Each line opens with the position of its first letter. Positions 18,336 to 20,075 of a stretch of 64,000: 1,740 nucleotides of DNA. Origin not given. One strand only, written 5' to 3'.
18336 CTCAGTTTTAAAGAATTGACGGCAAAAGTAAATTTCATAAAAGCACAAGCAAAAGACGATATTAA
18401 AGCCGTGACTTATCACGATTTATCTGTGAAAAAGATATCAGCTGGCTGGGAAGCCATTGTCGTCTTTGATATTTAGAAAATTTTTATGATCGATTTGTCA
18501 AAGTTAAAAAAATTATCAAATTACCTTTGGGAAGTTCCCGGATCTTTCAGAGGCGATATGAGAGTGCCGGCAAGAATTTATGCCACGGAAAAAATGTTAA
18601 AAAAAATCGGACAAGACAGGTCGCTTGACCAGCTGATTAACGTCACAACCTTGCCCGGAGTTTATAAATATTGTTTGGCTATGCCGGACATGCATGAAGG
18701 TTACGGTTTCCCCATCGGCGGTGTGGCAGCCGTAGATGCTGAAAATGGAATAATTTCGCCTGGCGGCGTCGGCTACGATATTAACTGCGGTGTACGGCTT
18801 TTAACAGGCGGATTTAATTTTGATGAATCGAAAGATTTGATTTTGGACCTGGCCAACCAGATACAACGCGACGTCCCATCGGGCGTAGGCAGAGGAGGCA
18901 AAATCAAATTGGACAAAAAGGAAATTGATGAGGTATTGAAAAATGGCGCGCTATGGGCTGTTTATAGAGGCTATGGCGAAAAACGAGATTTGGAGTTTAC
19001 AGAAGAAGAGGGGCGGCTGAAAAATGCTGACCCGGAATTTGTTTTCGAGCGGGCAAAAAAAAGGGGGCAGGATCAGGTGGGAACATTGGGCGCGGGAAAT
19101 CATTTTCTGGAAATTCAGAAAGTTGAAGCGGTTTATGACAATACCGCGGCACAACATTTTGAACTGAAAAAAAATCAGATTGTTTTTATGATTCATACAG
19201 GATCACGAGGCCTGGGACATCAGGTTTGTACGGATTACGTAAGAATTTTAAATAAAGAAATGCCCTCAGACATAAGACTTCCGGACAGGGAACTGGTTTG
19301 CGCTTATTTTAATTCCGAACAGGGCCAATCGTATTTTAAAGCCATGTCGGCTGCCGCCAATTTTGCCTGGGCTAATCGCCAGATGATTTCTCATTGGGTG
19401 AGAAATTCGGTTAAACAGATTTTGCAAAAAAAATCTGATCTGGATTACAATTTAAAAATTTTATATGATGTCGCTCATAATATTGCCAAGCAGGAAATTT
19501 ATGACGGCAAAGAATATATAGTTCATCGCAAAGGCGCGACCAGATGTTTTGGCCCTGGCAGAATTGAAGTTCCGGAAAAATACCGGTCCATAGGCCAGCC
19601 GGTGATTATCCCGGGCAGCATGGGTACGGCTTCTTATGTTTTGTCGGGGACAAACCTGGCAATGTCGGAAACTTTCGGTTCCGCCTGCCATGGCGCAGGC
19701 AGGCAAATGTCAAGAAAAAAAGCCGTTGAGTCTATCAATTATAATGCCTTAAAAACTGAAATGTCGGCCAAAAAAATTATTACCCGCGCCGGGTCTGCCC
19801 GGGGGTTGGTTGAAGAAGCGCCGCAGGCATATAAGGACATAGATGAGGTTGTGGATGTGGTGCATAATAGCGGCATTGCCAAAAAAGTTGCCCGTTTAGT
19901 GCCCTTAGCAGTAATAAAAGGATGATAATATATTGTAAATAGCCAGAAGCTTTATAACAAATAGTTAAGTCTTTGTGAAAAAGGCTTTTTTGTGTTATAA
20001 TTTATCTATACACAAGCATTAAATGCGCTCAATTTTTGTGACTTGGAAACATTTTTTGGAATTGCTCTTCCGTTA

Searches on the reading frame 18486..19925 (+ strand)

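Call 82: search_protein_families(library=pfam, proteins=[window:18486-19925:+], max_evalue=0.00001)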
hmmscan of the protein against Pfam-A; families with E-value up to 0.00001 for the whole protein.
window:18486-19925:+ (479 aa): 1 family
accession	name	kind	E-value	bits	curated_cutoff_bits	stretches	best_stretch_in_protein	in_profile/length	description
PF01139.22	RtcB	-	1.8e-172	574.8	27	1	49-479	1-426/426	tRNA-splicing ligase RtcB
